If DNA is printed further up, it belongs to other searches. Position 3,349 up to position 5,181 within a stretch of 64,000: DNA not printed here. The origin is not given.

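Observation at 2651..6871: Four-gene, zero-gap lipid operon: DAG-kinase-like kinase, CrtI-like flavoenzyme, FNR/2Fe-2S reductase, YhhN lysoplasmalogenase-like protein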

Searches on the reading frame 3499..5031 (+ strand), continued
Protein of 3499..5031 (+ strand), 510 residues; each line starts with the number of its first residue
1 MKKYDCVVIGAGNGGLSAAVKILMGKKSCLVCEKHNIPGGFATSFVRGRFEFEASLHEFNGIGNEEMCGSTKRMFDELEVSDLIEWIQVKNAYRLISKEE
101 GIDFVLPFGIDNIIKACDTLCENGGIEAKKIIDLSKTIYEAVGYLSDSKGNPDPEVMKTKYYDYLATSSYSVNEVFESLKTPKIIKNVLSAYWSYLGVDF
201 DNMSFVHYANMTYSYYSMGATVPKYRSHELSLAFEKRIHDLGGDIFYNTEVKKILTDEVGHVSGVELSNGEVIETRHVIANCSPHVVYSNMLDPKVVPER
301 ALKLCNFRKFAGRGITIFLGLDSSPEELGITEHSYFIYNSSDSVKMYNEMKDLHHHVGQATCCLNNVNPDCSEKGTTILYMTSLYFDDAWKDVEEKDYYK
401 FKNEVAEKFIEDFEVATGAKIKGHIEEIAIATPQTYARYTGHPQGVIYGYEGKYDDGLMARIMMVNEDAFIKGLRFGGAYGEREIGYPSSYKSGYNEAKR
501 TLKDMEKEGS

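Call 32: predict_structure(alignment_id=A1)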
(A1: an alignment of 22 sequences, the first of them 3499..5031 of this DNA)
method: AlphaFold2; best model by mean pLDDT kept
length: 510 residues; sequences in the alignment: 22
mean_pLDDT: 82.3   pTM: 0.84
mean pLDDT of the five models: 82.3, 78.6, 78.1, 77.4, 77.2
residues with pLDDT >= 90: 196; 70-90: 217; 50-70: 82; < 50: 15
segments of 3 or more residues with pLDDT < 50: 480-487
pLDDT, mean of each block of 10 residues (from residue 1): 92 89 98 74 62 60 79 91 88 92 93 96 97 93 81 90 88 94 94 76 86 86 75 92 93 93 95 96 79 84 58 75 90 89 85 75 76 80 76 81 89 93 89 63 49 56 62 77 51 88 89
secondary structure, 60 per line:
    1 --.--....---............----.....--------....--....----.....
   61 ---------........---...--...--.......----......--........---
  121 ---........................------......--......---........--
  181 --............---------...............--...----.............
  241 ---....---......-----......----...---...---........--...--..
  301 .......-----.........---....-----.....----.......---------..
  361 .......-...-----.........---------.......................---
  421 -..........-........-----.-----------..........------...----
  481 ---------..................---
elements in order: E6-9 H13-24 E29-33 E42-45 E48-51 H56-60 H70-77 E86-88 E91-97 E102-107 H110-117 H124-147 H154-159 H162-167 H172-178 H183-194 H205-218 E221-223 H228-240 E244-247 E251-256 E262-267 E272-274 E278-280 H284-291 H299-307 E313-321 H325-328 E334-338 H343-349 E359-363 H364-367 E377-385 H395-417 E425-431 H433-440 H458-467 E474-476 H490-507
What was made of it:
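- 3499..5031 (+): CrtI/CRTISO-superfamily FAD enzyme, 510 aa. AF2 model has pLDDT 82 and pTM 0.84 (call 32).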

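Call 35: fold_search(model_id=the predicted structure, library=pdb)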
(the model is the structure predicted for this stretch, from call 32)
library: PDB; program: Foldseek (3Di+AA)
matches with E <= 10: 1972; with E <= 0.001: 1135
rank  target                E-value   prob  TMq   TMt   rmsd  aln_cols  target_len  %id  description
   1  4rep                  3.8e-24  1.00  0.76  0.79   4.5       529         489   18  Crystal Structure of gamma-carotenoid desaturase (released 2015-07-15)
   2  3ka7                  1.4e-18  1.00  0.64  0.76   5.4       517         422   16  Crystal Structure of an oxidoreductase from Methanosarcina mazei. Northeast Structural Genomics Consortium target id MaR (released 2009-11-17)
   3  7c4a_B                3.9e-18  1.00  0.58  0.66   6.3       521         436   13  nicA2 with cofactor FAD (released 2020-06-03)
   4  4dgk                  2.2e-17  1.00  0.59  0.73   7.0       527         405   13  Crystal structure of Phytoene desaturase CRTI from Pantoea ananatis (released 2012-10-10)
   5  5ttj_A                2.6e-17  1.00  0.58  0.66   6.3       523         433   13  Crystal Structure of Nicotine Oxidoreductase from Pseudomonas putida (released 2017-02-08)
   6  9a78_B                3.6e-17  1.00  0.57  0.61   6.3       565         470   14  Integrative model of SYFB-CGOX by crosslinking MS and deep learning (released 2024-09-18)
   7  5ttk_A                3.8e-17  1.00  0.58  0.66   6.3       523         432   12  Crystal Structure of Selenomethionine-incorporated Nicotine Oxidoreductase from Pseudomonas putida (released 2017-01-25)
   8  7kho_A                5.3e-17  1.00  0.57  0.65   6.4       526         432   12  NicA2 variant N462V in complex with (S)-nicotine (released 2021-02-10)
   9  6c71_B                6.3e-17  1.00  0.58  0.65   6.2       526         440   13  Nicotine Oxidoreductase in Complex with S-nicotine (released 2018-07-11)
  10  6c71_D                6.6e-17  1.00  0.58  0.66   6.1       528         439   12  Nicotine Oxidoreductase in Complex with S-nicotine (released 2018-07-11)
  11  5ttj_B                6.6e-17  1.00  0.58  0.66   6.4       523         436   14  Crystal Structure of Nicotine Oxidoreductase from Pseudomonas putida (released 2017-02-08)
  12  7c49_A                7.0e-17  1.00  0.58  0.66   6.0       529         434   13  nicA2 with cofactor FAD and substrate nicotine (released 2020-06-03)
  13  1ukv_G                7.8e-17  1.00  0.53  0.60   8.0       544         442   13  Structure of RabGDP-dissociation inhibitor in complex with prenylated YPT1 GTPase (released 2004-09-01)
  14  8dq7_A                9.3e-17  1.00  0.58  0.66   6.2       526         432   13  The structure of NicA2 variant F104L/A107T/S146I/G317D/H368R/L449V/N462S from Pseudomonas putida (released 2023-07-26)
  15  5ttk_C                9.8e-17  1.00  0.58  0.66   6.2       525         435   12  Crystal Structure of Selenomethionine-incorporated Nicotine Oxidoreductase from Pseudomonas putida (released 2017-01-25)
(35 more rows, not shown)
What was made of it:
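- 3499..5031 (+): Foldseek best hit is 4rep with TM 0.76/0.79, followed by 3ka7 and 4dgk (call 35).
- On CrtI / phytoene desaturase family (TIGR02734, COG1233): Foldseek gives 4rep at E 4e-24 with TM 0.76/0.79, and 4dgk at E 2e-17 (call 35).
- Closest known: CRTISO / CrtI / CrtD carotenoid isomerases and desaturases. Same: They share the fold (TM 0.76-0.79 to 4rep, call 35), the N-terminal dinucleotide-binding motif and the G-x-F-x-F-[DE] region.
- The flavoenzyme has a CrtI-type fold (call 35). The closest folds are carotenoid desaturases (call 35).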

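Call 62: search_dna_similar(query=window:3499-5031:+, collection=plasmids, mode=protein, max_evalue=1e-10, max_rows=15)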
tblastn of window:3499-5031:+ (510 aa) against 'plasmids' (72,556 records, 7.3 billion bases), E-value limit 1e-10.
Records with a match: 12; places in all: 12; records where one place covers at least 80% of the query: 12.
Best place of each record, by identity: <60% 12.
By first word of the organism name: Photobacterium 2; Staphylococcus 2; Ligilactobacillus 1; Pseudalkalibacillus 1; Bacillus 1; Halovenus 1; Persicobacter 1; Rhodococcus 1; Tistrella 1; Kitasatospora 1.
By predicted mobility (MOB-suite, as given by PLSDB): non-mobilizable 10; conjugative 1; mobilizable 1.
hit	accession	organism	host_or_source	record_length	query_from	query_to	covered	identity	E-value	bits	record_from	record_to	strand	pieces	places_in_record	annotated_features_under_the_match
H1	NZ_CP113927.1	Ligilactobacillus acidipiscis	Frieseomelitta varia,Rain forest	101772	1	506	99%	27.4%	3e-40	162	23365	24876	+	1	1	NAD(P)/FAD-dependent oxidoreductase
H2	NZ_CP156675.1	Pseudalkalibacillus hwajinpoensis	mixed culture,soil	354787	3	510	100%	27.2%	1e-30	134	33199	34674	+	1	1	NAD(P)/FAD-dependent oxidoreductase | 2-oxo acid dehydrogenase subunit E2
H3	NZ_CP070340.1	Bacillus cereus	Bombyx mori,whole organism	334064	1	505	99%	24.9%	2e-23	112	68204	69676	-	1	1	NAD(P)/FAD-dependent oxidoreductase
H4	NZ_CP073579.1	Photobacterium sp. GJ3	-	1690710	5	480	93%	25.5%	9e-20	100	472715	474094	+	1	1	record has no annotation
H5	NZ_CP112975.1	Halovenus salina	cell cuture,Isla Bacuta saltern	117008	28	505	87%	25.4%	2e-15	109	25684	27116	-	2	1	FAD-dependent oxidoreductase (x2)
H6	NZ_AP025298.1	Persicobacter psychrovividus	-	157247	2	462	90%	23.3%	5e-11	73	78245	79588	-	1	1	NAD(P)/FAD-dependent oxidoreductase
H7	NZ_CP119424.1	Photobacterium sp. DA100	-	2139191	2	449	88%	22.5%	6e-15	86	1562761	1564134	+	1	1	none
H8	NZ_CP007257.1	Rhodococcus erythropolis R138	Hydroponic pots with potatoes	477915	5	455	88%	21.9%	3e-12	77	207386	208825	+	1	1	NAD(P)/FAD-dependent oxidoreductase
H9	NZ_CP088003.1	Staphylococcus epidermidis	Homo sapiens,human nose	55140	1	451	88%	21.8%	9e-12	76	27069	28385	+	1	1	NAD(P)/FAD-dependent oxidoreductase | SDR family NAD(P)-dependent oxidoreductase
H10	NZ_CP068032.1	Staphylococcus saccharolyticus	Homo sapiens,whole ...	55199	1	451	88%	21.8%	9e-12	76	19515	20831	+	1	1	NAD(P)/FAD-dependent oxidoreductase | SDR family NAD(P)-dependent oxidoreductase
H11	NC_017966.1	Tistrella mobilis KA081020-065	-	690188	4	451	88%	20.8%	2e-15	87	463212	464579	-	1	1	NAD(P)/FAD-dependent oxidoreductase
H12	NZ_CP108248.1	Kitasatospora sp. NBC_00070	-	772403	3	445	87%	20.6%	4e-12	77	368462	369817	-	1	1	NAD(P)/FAD-dependent oxidoreductase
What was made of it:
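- Tried and rejected: It found only relatives of at most 27% identity (call 62).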

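Call 63: get_annotated_region(hit=H1, flank=6000)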
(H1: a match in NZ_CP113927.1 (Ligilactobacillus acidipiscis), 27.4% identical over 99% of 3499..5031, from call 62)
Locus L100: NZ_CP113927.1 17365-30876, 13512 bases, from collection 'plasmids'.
description: Ligilactobacillus acidipiscis strain ESL0726 plasmid unnamed8, complete sequence
organism: Ligilactobacillus acidipiscis (NCBI taxid 89059)
taxonomy: Bacteria; Bacillota; Bacilli; Lactobacillales; Lactobacillaceae; Ligilactobacillus; Ligilactobacillus acidipiscis
host: -; source: Frieseomelitta varia,Rain forest; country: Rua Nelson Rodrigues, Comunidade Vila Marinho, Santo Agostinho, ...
typing (MOB-suite, as given by PLSDB): non-mobilizable
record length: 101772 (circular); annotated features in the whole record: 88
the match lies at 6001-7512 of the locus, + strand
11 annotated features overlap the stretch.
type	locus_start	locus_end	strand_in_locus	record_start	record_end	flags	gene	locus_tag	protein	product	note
CDS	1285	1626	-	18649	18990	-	-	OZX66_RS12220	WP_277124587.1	hypothetical protein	-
CDS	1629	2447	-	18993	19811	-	-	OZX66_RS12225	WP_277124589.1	ParA family protein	-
CDS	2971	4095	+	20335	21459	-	-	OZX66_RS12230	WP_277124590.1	replication initiator protein A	-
CDS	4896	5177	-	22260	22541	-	-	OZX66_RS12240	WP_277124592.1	hypothetical protein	-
CDS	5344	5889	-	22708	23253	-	-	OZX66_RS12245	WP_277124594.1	TetR/AcrR family transcriptional regulator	GO:0006355 - regulation of DNA-templated transcription [Evidence IEA]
CDS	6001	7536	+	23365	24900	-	-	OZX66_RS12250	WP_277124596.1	NAD(P)/FAD-dependent oxidoreductase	-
CDS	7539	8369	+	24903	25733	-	-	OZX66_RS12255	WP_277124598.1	FAD-binding oxidoreductase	-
CDS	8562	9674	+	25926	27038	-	-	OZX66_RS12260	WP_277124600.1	alpha-hydroxy-acid oxidizing protein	-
CDS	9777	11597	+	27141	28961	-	spxB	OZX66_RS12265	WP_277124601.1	pyruvate oxidase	-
CDS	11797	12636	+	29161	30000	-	-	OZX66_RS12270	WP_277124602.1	FAD synthetase family protein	-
CDS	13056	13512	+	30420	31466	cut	ribD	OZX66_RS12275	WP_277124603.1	bifunctional diaminohydroxyphosphoribosylaminopyrimidine deaminase/5-amino-6-(5-phosphoribosylamino)uracil reductase RibD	-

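Call 64: get_annotated_region(hit=H2, flank=5000)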
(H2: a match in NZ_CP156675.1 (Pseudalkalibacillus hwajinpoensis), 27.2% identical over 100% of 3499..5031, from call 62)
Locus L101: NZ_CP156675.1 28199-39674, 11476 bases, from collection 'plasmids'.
description: Pseudalkalibacillus hwajinpoensis strain Zjut HJ2101 plasmid unnamed1, complete sequence
organism: Pseudalkalibacillus hwajinpoensis (NCBI taxid 208199)
taxonomy: Bacteria; Bacillota; Bacilli; Bacillales; Bacillaceae; Pseudalkalibacillus; Pseudalkalibacillus hwajinpoensis
host: -; source: mixed culture,soil; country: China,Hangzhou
typing (MOB-suite, as given by PLSDB): non-mobilizable
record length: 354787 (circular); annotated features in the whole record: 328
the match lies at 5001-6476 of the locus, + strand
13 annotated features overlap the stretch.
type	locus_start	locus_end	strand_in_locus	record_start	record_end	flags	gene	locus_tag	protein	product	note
CDS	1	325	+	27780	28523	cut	-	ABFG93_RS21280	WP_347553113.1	3-oxoacyl-ACP reductase family protein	-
CDS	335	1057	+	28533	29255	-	-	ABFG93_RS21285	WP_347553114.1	SDR family NAD(P)-dependent oxidoreductase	-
CDS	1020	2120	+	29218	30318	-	-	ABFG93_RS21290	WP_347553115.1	3-oxoacyl-ACP synthase III family protein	-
CDS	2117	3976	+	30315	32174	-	-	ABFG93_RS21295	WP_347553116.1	HAD-IIIC family phosphatase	-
CDS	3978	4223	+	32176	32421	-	-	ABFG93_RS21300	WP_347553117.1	acyl carrier protein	GO:0006633 - fatty acid biosynthetic process [Evidence IEA]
CDS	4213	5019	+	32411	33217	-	-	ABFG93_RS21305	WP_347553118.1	2-oxo acid dehydrogenase subunit E2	-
CDS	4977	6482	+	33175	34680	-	-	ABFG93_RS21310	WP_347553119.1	NAD(P)/FAD-dependent oxidoreductase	-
CDS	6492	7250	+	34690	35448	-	-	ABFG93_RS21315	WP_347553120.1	enoyl-CoA hydratase/isomerase family protein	-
CDS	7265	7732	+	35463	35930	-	-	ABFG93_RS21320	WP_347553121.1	3-hydroxyacyl-ACP dehydratase FabZ family protein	GO:0006633 - fatty acid biosynthetic process [Evidence IEA]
CDS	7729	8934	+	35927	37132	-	-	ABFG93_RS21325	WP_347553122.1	FAD-dependent oxidoreductase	-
CDS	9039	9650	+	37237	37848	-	-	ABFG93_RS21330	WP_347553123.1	4'-phosphopantetheinyl transferase superfamily protein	-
CDS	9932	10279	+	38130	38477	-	-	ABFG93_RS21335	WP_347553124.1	DUF4260 domain-containing protein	-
CDS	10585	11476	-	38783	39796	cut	-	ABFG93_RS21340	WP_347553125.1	LacI family DNA-binding transcriptional regulator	GO:0006351 - DNA-templated transcription [Evidence IEA]; GO:0045892 - negative regulation of DNA-templated ...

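Call 66: search_protein_families(library=pfam, proteins=[L100:7539-8369:+, L100:6001-7536:+, L100:5344-5889:-, L008:6351-6917:+], max_evalue=0.001)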
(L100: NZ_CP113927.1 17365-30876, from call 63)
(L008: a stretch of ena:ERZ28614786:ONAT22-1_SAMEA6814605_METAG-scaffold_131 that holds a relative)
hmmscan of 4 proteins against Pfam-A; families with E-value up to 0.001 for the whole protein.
L100:7539-8369:+ (276 aa): 1 family
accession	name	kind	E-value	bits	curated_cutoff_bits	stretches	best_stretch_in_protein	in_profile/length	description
PF00970.30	FAD_binding_6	-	3.3e-06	27.8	21.1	1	76-144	30-99/99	Oxidoreductase FAD-binding domain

L100:6001-7536:+ (511 aa): 9 families
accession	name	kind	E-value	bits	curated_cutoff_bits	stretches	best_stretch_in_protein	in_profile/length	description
PF01593.30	Amino_oxidase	-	9.8e-15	55.2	19.8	1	14-282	2-251/443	Flavin containing amine oxidoreductase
PF00890.30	FAD_binding_2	-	2.4e-10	40.6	20.4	1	5-78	1-73/414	FAD binding domain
PF01266.30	DAO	-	6.8e-10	39.4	27.9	1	5-43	1-40/353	FAD dependent oxidoreductase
PF03486.20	HI0933_like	-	6.5e-09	36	50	1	5-39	2-36/244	HI0933-like protein Rossmann domain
PF13450.12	NAD_binding_8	-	4.7e-08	33.6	21.9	1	8-61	1-54/68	NAD(P)-binding Rossmann-like domain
PF12831.13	FAD_oxidored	-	1.9e-07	31.2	27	1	5-42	1-38/416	FAD dependent oxidoreductase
PF07992.20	Pyr_redox_2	-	1.1e-06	28.8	26.1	0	4-38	1-36/291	Pyridine nucleotide-disulphide oxidoreductase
PF01134.28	GIDA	-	7.3e-06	25.7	22.1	0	5-36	1-32/391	Glucose inhibited division protein A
PF00996.24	GDI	-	4e-05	22.8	23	0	232-284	231-283/436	GDP dissociation inhibitor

L100:5344-5889:- (181 aa): 1 family
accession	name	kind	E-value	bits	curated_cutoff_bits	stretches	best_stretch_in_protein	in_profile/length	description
PF14278.11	TetR_C_8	-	6.1e-07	29.9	26.1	1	81-168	2-98/103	Transcriptional regulator C-terminal region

L008:6351-6917:+ (188 aa): 2 families
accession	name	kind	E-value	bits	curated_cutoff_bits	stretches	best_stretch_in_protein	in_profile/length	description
PF13305.11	TetR_C_33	-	3.1e-07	31.4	26.8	1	82-165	3-91/103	Tetracyclin repressor-like, C-terminal domain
PF00440.29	TetR_N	-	2.5e-06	27.6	24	1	12-54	1-43/47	Bacterial regulatory proteins, tetR family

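Call 68: list_cluster_members(proteins=[P0120, P0090, P0095, P0096, P0117, P0108, P0112, P0092, P0033, P0052])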
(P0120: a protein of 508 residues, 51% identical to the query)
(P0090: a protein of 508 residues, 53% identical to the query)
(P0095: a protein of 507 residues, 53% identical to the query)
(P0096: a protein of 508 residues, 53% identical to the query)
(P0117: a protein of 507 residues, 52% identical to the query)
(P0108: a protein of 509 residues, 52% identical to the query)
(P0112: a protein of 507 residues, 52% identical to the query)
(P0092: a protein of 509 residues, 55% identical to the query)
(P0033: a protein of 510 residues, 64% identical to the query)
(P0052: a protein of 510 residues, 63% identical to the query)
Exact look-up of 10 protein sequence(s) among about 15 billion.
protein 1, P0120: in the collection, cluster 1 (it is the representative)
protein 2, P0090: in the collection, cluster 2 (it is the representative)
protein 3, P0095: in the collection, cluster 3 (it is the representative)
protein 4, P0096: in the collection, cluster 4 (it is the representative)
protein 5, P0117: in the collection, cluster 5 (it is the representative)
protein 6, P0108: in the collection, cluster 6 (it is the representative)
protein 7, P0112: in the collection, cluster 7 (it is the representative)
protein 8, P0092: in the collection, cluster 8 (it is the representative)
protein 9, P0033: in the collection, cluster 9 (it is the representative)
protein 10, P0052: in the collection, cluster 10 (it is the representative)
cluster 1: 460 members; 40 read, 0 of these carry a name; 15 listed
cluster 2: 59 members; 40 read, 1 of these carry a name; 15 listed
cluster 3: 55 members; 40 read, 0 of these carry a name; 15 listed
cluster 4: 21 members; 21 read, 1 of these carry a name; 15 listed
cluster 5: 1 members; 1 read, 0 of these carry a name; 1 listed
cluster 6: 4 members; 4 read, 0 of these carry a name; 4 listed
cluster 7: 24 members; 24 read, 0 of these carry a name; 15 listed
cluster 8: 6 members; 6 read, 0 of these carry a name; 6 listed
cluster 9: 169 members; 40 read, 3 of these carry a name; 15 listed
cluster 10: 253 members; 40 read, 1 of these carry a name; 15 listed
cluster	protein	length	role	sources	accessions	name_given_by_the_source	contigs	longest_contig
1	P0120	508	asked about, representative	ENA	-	-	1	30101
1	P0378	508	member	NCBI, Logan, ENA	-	-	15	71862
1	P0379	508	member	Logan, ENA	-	-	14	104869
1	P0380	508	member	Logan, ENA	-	-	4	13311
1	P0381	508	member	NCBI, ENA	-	-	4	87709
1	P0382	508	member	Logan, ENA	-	-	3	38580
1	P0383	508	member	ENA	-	-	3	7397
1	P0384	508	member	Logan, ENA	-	-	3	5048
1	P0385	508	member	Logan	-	-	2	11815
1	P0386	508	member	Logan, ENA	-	-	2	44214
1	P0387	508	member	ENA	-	-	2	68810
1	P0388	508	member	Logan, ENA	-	-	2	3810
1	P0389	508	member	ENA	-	-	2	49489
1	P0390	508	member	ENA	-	-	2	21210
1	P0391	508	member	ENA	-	-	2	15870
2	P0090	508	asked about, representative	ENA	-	-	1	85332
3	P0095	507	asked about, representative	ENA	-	-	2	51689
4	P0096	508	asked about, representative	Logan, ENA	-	-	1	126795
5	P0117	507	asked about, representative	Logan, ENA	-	-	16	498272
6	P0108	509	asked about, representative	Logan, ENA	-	-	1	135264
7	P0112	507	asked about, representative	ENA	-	-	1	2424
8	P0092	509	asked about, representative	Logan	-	-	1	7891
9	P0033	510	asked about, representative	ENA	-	-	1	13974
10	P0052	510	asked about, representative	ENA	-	-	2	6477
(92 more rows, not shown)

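Call 83: search_protein_representatives(protein=window:3499-5031:+)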
Query: 510 residues. Proteins with E-value up to 0.001 (for the whole library): 4502; up to 1e-10: 1895; up to 1e-30: 305. The best 150 are listed.
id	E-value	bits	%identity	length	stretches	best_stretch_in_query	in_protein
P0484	8.2e-168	575.5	51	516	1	2-509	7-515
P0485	7.9e-151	519.5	48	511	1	3-506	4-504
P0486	5.3e-132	457.4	45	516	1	3-508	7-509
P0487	3.1e-131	454.8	65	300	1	211-509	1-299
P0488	1.0e-127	443.2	46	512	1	2-505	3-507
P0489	1.5e-126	439.4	45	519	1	2-507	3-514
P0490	8.3e-118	410.6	42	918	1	2-509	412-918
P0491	9.1e-114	397.2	41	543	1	1-504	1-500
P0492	1.6e-113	396.5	41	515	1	3-507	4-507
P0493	7.0e-112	391.0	40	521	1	2-503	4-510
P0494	8.6e-112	390.7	39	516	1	1-509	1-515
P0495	5.1e-111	388.2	42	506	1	3-506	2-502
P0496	7.1e-109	381.1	40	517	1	2-506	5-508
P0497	1.1e-107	377.2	41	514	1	1-508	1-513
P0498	2.8e-107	375.8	39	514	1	1-509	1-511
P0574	1.9e-66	241.1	33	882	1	1-509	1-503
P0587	3.0e-62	227.3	33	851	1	1-480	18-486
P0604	1.0e-56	209.1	41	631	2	226-448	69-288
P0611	1.0e-54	202.4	30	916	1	3-503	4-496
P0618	1.5e-52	195.3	31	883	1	1-509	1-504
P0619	3.3e-52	194.2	32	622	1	1-440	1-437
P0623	5.7e-51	190.1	29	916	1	2-503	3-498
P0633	2.2e-48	181.5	31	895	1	4-507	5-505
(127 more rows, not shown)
